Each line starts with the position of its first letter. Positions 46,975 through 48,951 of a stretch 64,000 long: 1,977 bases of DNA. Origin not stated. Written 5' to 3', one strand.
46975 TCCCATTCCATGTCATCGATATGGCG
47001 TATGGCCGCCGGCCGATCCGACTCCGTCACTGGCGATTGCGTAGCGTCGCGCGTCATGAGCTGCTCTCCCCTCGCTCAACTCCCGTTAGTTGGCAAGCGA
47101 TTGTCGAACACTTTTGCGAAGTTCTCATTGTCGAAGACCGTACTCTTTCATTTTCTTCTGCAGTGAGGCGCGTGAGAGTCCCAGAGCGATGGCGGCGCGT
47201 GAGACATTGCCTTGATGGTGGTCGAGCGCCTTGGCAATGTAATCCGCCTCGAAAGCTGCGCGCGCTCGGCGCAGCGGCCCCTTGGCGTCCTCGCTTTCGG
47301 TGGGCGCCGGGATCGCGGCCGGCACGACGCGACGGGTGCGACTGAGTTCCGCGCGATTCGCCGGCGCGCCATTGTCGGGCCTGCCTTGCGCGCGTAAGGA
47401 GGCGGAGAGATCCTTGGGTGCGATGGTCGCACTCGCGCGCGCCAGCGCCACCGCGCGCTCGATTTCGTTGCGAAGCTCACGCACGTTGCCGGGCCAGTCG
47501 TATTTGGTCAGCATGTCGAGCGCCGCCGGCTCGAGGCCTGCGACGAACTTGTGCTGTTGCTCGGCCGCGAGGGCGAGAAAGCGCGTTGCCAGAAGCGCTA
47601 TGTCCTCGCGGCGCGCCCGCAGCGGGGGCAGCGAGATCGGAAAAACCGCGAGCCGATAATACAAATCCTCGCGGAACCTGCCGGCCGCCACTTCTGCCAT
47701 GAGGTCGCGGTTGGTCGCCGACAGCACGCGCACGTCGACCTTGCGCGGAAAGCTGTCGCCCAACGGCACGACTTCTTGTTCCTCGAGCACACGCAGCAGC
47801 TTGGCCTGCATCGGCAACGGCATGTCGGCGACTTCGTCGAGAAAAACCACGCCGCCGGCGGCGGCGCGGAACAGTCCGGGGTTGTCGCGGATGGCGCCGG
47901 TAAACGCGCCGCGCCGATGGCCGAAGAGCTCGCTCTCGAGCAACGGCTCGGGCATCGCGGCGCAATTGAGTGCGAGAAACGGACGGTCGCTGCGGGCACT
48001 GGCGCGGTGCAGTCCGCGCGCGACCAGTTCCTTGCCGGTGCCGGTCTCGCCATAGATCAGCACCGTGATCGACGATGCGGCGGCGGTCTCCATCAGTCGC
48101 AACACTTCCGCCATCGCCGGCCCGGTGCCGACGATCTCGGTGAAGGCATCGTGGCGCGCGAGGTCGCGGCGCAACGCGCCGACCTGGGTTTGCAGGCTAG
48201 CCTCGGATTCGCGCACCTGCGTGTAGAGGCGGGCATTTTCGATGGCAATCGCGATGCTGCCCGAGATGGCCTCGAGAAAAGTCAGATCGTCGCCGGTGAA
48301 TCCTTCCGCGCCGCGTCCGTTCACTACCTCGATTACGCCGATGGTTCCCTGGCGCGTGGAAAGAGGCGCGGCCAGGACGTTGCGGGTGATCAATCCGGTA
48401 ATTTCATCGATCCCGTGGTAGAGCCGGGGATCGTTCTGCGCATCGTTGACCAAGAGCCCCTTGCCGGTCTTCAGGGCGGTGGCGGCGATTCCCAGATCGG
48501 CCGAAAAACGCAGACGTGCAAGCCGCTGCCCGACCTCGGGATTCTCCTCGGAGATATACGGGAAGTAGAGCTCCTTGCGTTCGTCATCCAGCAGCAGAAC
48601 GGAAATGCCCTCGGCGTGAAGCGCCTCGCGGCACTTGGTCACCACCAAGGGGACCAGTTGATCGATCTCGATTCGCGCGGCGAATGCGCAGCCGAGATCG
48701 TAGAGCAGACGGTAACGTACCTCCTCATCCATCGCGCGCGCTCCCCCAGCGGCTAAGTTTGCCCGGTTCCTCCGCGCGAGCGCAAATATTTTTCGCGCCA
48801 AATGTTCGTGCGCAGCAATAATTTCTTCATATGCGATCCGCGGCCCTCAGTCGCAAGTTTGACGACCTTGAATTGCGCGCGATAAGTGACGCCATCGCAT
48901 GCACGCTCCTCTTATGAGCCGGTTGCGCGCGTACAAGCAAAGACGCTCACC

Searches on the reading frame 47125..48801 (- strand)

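Call 43: search_protein_families(library=pfam, proteins=[window:47125-48801:-], max_evalue=0.001)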
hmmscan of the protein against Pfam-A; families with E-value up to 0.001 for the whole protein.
window:47125-48801:- (558 aa): 11 families
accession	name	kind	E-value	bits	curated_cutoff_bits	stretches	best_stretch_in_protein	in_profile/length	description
PF00158.32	Sigma54_activat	-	2.9e-67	226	20.2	1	223-389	1-167/168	Sigma-54 interaction domain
PF25601.1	AAA_lid_14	-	2.4e-24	85.4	27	1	395-476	1-81/87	AAA+ ATPase lid domain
PF14532.12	Sigma54_activ_2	-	1.5e-19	71.1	25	1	224-394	1-138/138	Sigma-54 interaction domain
PF13185.12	GAF_2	-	3e-15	57.1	28.6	1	46-188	4-136/136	GAF domain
PF01590.32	GAF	-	6.7e-13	49.8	22.4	1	46-187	2-133/133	GAF domain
PF02954.25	HTH_8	-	1.1e-12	47.9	22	1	514-554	2-42/42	Bacterial regulatory protein, Fis family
PF13492.12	GAF_3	-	3.7e-10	40.7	27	1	53-189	9-129/129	GAF domain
PF07728.20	AAA_5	-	2.9e-07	31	22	1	247-364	2-122/139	AAA domain (dynein-related subfamily)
PF01078.27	Mg_chelatase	-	5.7e-05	23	20.3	0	234-265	12-43/207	Magnesium chelatase, subunit ChlI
PF00004.35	AAA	-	0.00022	22.1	21.2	1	247-380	1-127/131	ATPase family associated with various cellular activities (AAA)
PF07724.20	AAA_2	-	0.00065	20.2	27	0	245-345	4-105/166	AAA domain (Cdc48 subfamily)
